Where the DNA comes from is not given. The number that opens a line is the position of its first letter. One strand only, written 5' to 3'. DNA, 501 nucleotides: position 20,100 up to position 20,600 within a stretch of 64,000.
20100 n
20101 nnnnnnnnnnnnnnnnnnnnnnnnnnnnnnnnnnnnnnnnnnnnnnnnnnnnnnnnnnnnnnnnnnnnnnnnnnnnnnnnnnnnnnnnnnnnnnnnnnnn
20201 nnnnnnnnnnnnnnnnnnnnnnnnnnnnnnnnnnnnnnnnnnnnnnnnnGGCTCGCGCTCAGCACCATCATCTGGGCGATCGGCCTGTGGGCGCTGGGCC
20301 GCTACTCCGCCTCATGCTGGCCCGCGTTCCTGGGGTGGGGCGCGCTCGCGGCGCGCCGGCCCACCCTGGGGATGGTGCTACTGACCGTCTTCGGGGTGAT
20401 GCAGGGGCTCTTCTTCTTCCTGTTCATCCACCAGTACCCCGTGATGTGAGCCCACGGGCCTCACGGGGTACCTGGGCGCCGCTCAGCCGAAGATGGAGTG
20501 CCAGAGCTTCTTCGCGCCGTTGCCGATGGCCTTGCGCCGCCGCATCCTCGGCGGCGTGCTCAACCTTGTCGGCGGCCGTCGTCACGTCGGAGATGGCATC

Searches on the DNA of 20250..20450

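Call 73: search_rna_families(source=window, start=20250, end=20450, threshold=evalue, max_evalue=1)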
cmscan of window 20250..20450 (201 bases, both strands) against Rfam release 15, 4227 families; matches with E-value up to 1: 1.
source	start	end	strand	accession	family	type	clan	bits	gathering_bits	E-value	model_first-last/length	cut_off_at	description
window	20356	20407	+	RF02024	mir-1180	Gene; miRNA;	-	19.5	49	0.54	1-68/68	no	mir-1180 microRNA precursor family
